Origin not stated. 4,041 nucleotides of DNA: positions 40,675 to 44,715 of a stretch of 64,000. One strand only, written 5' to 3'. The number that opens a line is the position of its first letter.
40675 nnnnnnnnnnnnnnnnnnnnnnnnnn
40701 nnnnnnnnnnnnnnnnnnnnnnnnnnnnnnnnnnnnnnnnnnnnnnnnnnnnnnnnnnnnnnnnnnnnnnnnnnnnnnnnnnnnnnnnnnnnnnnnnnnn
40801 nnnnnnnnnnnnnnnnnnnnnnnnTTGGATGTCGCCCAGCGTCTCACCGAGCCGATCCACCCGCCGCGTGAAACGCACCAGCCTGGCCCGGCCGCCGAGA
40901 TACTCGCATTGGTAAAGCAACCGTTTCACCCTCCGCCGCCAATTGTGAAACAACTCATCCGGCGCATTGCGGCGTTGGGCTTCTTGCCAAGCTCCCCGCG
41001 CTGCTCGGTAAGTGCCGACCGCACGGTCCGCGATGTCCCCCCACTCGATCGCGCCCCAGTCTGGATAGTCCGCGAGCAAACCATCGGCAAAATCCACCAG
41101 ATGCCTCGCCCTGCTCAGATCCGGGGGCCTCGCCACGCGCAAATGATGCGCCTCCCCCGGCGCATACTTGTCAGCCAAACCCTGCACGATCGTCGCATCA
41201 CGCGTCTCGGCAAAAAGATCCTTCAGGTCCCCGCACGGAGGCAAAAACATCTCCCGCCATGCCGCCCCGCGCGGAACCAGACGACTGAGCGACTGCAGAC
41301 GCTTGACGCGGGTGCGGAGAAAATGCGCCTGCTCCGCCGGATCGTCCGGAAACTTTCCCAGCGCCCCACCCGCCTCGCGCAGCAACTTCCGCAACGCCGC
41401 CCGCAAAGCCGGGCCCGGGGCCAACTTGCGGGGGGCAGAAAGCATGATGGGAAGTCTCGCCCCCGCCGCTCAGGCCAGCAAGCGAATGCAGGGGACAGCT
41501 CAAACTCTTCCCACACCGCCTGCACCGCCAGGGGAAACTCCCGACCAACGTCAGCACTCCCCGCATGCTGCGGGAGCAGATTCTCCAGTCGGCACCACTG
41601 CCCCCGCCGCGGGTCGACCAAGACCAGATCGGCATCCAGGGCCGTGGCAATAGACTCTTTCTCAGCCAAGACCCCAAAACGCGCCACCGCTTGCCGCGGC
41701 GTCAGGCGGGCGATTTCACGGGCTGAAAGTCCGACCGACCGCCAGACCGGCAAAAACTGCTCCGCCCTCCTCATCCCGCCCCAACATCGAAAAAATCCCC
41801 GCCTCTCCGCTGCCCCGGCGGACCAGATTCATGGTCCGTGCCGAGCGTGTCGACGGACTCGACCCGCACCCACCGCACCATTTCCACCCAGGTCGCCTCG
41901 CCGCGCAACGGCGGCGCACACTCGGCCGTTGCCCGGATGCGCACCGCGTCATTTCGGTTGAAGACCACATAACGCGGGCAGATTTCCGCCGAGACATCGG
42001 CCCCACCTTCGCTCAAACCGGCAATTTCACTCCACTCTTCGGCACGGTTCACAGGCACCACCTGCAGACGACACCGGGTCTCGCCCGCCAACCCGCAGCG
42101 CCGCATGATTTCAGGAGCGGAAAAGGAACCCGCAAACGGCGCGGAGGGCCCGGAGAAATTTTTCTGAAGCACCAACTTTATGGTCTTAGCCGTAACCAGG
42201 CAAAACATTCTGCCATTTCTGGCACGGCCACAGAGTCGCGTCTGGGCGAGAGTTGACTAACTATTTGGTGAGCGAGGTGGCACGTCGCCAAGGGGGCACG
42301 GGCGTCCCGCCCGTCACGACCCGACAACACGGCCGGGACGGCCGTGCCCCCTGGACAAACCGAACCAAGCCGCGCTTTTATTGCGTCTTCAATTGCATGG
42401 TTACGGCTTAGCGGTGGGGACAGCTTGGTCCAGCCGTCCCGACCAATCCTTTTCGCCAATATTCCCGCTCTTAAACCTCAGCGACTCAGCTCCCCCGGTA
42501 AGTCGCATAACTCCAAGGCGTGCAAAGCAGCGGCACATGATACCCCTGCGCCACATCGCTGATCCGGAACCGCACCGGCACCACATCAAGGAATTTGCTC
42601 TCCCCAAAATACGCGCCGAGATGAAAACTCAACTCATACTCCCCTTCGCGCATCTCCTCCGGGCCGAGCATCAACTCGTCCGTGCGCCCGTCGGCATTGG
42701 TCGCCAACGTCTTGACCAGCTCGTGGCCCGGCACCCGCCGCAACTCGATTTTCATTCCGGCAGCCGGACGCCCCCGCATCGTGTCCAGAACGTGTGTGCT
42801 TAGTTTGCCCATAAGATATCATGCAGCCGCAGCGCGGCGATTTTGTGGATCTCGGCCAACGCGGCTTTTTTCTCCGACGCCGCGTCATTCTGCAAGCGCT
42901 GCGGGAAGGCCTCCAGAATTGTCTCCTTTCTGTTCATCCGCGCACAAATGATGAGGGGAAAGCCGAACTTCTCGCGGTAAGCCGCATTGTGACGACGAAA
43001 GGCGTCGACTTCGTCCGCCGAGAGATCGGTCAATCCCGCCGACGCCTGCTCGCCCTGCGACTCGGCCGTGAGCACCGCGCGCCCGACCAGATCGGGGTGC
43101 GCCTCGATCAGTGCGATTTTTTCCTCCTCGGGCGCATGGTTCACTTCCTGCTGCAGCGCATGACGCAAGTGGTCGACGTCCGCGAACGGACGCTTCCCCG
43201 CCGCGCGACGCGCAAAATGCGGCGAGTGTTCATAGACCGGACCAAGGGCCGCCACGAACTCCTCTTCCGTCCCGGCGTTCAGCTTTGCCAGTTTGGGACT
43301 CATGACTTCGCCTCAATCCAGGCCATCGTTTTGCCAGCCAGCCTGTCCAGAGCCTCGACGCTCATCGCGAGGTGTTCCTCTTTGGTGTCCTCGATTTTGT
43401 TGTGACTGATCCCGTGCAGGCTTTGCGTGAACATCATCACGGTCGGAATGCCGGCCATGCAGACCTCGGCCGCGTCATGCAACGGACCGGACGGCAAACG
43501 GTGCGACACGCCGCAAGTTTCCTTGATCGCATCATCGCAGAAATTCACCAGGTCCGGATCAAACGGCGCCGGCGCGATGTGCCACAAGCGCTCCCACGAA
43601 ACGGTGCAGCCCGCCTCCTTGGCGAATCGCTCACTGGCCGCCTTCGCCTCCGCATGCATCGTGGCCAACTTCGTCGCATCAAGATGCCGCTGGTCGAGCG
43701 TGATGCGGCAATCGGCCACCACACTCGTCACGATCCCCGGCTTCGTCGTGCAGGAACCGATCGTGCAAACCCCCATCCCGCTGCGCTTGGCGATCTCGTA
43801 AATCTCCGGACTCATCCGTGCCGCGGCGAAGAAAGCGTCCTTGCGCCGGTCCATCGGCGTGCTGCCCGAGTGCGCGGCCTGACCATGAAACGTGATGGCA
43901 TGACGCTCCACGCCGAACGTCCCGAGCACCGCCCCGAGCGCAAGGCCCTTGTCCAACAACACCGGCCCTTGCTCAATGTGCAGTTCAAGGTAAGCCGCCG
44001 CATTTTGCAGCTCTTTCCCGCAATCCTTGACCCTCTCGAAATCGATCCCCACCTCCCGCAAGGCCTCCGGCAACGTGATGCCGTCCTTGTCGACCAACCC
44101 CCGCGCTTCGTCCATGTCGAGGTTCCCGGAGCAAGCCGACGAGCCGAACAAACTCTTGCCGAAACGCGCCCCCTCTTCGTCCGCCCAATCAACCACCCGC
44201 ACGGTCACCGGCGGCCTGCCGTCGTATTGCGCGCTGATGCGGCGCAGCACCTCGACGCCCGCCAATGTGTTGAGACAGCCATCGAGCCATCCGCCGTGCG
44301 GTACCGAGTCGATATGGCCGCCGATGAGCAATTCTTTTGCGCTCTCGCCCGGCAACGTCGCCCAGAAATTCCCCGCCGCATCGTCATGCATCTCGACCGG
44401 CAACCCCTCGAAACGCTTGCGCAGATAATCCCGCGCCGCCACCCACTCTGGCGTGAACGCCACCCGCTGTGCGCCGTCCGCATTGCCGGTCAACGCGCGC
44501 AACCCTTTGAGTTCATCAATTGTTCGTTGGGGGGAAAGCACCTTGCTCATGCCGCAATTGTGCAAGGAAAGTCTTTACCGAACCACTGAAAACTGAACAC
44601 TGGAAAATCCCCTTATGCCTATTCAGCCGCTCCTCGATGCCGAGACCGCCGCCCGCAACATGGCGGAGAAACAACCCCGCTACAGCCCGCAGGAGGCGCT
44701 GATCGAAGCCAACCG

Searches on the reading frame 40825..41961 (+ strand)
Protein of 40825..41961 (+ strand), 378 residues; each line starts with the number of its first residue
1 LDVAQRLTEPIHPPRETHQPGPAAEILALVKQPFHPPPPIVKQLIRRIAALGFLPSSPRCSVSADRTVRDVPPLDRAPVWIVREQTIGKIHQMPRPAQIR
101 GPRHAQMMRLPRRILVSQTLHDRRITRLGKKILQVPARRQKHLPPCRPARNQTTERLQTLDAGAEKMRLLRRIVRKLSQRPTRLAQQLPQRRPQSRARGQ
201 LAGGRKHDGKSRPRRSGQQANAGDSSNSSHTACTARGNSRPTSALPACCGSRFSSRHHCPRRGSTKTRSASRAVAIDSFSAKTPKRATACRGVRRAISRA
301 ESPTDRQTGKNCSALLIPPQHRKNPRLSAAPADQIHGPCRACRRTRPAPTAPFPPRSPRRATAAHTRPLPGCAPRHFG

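Call 26: search_protein_families(library=pfam, proteins=[window:40825-41961:+], max_evalue=1)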
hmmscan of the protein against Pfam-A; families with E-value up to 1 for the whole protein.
window:40825-41961:+ (378 aa): 1 family
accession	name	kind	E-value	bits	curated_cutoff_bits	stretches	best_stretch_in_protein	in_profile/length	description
PF05615.18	THOC7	-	0.12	13.1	28.7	1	112-193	6-90/136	Tho complex subunit 7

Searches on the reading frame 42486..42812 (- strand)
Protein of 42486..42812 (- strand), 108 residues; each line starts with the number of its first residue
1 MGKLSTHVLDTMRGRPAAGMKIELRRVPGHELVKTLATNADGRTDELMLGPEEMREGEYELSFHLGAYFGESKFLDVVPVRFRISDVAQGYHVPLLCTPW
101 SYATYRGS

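Call 73: search_protein_families(library=pfam, proteins=[window:42486-42812:-], max_evalue=0.01)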
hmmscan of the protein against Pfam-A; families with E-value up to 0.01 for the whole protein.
window:42486-42812:- (108 aa): 1 family
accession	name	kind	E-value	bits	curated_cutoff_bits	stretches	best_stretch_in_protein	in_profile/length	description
PF00576.27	Transthyretin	-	2.9e-34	118.4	25.3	1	4-107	1-109/109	HIUase/Transthyretin family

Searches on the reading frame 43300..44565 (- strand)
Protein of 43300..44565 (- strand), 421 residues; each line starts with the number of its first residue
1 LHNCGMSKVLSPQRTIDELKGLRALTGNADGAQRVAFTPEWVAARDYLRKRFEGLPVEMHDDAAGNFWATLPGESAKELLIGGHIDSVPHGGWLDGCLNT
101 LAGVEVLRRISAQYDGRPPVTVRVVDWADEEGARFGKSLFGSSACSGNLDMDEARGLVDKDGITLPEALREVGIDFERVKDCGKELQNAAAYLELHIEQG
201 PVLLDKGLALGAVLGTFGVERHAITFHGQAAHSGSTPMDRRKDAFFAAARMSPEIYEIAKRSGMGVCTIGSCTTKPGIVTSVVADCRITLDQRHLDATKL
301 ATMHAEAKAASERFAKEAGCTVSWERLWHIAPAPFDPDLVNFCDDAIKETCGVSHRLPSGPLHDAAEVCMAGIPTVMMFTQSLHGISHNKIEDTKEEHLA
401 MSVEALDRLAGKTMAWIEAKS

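Call 26: search_protein_families(library=pfam, proteins=[window:43300-44565:-], max_evalue=1)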
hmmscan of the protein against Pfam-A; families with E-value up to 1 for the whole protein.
window:43300-44565:- (421 aa): 3 families
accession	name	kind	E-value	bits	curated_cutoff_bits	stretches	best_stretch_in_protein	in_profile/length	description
PF01546.33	Peptidase_M20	-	1.2e-21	78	24.6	1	80-410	1-204/206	Peptidase family M20/M25/M40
PF04389.22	Peptidase_M28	-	1e-06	29.1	21.3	1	66-190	1-122/193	Peptidase family M28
PF07687.19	M20_dimer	-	0.13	12.6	21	1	215-315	2-103/107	Peptidase dimerisation domain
